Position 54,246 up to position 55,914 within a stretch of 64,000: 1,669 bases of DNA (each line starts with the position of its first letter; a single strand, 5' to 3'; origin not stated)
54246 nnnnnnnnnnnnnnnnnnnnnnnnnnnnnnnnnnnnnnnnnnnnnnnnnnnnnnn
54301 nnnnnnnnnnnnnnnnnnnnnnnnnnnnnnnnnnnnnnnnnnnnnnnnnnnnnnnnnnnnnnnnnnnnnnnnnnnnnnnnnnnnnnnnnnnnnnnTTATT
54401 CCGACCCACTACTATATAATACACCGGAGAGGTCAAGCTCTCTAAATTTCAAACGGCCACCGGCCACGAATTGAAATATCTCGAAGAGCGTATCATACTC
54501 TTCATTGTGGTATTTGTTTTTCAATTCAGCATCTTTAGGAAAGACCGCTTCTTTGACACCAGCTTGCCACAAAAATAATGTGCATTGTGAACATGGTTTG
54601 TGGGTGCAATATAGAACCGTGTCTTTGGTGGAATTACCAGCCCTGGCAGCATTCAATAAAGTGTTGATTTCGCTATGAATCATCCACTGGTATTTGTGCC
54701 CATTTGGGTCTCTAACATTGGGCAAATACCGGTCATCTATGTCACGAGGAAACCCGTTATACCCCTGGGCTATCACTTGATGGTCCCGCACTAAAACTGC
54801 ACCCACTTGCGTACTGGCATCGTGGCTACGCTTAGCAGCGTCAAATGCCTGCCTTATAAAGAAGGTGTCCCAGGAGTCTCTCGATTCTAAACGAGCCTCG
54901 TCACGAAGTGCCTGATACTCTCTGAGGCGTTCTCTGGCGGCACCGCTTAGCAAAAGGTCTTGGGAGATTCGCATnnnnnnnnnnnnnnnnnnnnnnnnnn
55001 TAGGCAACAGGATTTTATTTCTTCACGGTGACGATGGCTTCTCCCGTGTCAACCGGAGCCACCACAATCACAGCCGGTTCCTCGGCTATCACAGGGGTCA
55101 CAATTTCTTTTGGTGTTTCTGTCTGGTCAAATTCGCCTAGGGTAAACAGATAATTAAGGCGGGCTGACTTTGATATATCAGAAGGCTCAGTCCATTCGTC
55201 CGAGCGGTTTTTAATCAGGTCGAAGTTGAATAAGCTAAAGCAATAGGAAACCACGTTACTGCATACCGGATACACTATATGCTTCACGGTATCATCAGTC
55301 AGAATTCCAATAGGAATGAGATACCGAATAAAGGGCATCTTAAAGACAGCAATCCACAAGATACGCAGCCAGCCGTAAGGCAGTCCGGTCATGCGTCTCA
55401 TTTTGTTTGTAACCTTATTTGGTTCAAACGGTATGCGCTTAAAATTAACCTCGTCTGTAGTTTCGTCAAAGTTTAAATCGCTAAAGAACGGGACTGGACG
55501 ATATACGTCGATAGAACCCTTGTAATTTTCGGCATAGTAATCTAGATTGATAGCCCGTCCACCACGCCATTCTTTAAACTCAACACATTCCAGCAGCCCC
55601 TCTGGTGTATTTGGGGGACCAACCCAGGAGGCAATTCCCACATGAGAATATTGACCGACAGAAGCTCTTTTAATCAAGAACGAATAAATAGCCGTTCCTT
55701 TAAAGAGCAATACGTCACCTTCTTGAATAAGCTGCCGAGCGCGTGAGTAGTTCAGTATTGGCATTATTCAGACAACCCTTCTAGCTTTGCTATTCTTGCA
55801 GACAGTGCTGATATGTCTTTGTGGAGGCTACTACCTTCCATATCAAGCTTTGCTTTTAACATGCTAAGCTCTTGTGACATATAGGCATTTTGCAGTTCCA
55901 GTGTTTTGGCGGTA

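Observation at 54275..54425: Candidate riboswitch/attenuator with pseudoknot and antiterminator gating the class II RNR block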

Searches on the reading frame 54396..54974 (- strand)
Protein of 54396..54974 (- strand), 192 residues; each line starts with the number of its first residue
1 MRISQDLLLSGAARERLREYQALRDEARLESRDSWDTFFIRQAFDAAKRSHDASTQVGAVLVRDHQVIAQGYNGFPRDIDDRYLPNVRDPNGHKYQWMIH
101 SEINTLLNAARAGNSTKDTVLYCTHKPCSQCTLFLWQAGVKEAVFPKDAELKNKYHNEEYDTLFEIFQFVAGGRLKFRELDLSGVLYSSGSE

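Call 6: search_protein_families(library=pfam, proteins=[window:54396-54974:-])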
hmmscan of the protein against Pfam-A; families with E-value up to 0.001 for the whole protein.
window:54396-54974:- (192 aa): 3 families
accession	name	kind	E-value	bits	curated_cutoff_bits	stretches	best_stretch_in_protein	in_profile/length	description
PF00383.29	dCMP_cyt_deam_1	-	3.8e-22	78.5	25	1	34-145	2-100/102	Cytidine and deoxycytidylate deaminase zinc-binding region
PF14437.12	MafB19-deam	-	2.3e-14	53.9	27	1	34-146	2-100/142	MafB19-like deaminase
PF14439.12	Bd3614-deam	-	0.00039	20.8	38.5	1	97-159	33-92/113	Bd3614-like deaminase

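Call 9: search_protein_families(library=phrogs, proteins=[window:54396-54974:-])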
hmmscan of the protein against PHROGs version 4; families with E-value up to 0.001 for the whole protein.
window:54396-54974:- (192 aa): 6 families
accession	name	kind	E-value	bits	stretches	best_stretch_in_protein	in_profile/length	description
phrog_174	-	DNA, RNA and nucleotide metabolism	5.8e-36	125.9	1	30-149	111-227/384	dCMP deaminase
phrog_2369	-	DNA, RNA and nucleotide metabolism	4.3e-16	60.6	1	32-151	2-129/195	dCMP deaminase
phrog_9198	-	unknown function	1.3e-15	58.1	2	94-158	381-448/531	-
phrog_20648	-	DNA, RNA and nucleotide metabolism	3.6e-10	40.5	1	40-148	11-120/311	dCMP deaminase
phrog_18355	-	DNA, RNA and nucleotide metabolism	1.7e-05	25.8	1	99-148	3-50/52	deoxycytidinylate deaminase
phrog_20806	-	DNA, RNA and nucleotide metabolism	0.0003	22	1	98-165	16-81/97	deoxycytidinylate deaminase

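Call 14: find_related_loci(query=window:54396-54974:-, collection=viral_contigs, flank=2000)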
Query window:54396-54974:- (192 aa) in viral_contigs; peptide patterns used: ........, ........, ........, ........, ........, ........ (x = any residue, [..] = any of these).
10 stretches matched a pattern; 1 encode a relative of the query (tblastn E <= 1e-3); 1 distinct loci.
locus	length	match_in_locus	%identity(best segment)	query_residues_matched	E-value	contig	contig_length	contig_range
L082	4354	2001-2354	44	23-145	1e-29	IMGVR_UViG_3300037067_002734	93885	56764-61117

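Call 16: find_homologous_proteins(query=window:54396-54974:-)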
Query window:54396-54974:- (192 aa): 116 proteins with E <= 0.001 among 288 candidates. Only proteins of 105 to 336 residues were searched: fused or split forms outside these lengths cannot appear, so this answer is no evidence that the protein stands alone or is whole; find_related_loci, which searches DNA, has no such limit.
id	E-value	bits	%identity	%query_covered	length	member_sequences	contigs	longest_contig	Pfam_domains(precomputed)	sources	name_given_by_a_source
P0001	2.4e-126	437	100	100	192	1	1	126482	PF00383.30,PF14437.13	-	-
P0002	3.6e-60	221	55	94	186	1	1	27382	PF00383.30,PF14437.13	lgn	-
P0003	5.2e-44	168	54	79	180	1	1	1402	PF00383.30,PF14437.13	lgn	-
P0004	1.9e-39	153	49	80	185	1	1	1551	PF00383.30,PF14437.13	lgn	-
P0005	1.1e-38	151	48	79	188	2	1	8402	PF00383.30,PF14437.13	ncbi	-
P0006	2.6e-38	150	45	86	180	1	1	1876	PF00383.30,PF14437.13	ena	-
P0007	3.2e-36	143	46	78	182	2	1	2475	PF00383.30,PF14437.13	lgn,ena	-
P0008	5.5e-34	135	45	85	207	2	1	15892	PF00383.30,PF14437.13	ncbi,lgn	-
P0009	1.5e-30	124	42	86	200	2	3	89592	PF00383.30,PF14437.13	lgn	-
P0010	1.5e-24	105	39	72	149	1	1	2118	PF00383.30,PF14437.13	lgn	-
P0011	8.8e-24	102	42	73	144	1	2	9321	PF00383.30,PF14437.13,PF14439.13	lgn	-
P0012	8.8e-24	102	47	59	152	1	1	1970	PF00383.30,PF14437.13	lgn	-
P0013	3.7e-23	100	41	81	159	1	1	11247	PF00383.30,PF14437.13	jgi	jgi:dCMP deaminase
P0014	1.3e-22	98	42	74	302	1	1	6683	PF00383.30,PF02945.22,PF14437.13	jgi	jgi:dCMP deaminase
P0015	1.9e-22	98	46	61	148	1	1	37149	PF00383.30,PF14437.13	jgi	jgi:dCMP deaminase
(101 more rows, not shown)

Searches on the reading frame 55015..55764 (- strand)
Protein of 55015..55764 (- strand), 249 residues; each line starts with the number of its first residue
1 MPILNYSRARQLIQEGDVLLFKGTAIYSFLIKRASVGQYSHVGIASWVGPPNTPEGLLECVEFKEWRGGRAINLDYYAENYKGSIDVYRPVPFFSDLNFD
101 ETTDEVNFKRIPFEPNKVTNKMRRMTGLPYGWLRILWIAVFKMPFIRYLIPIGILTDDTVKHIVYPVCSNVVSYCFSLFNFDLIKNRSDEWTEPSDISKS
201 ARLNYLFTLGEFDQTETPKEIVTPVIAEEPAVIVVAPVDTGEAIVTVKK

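Call 6: search_protein_families(library=pfam, proteins=[window:55015-55764:-])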
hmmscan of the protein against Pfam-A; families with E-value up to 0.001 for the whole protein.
window:55015-55764:- (249 aa): 0 families

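Call 9: search_protein_families(library=phrogs, proteins=[window:55015-55764:-])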
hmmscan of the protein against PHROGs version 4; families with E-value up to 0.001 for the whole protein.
window:55015-55764:- (249 aa): 1 family
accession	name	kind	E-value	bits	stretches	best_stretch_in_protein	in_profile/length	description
phrog_1128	-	moron, auxiliary metabolic gene and host takeover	1.5e-06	28.7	1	13-175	22-141/381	enoyl-CoA hydratase/carnithine racemase-like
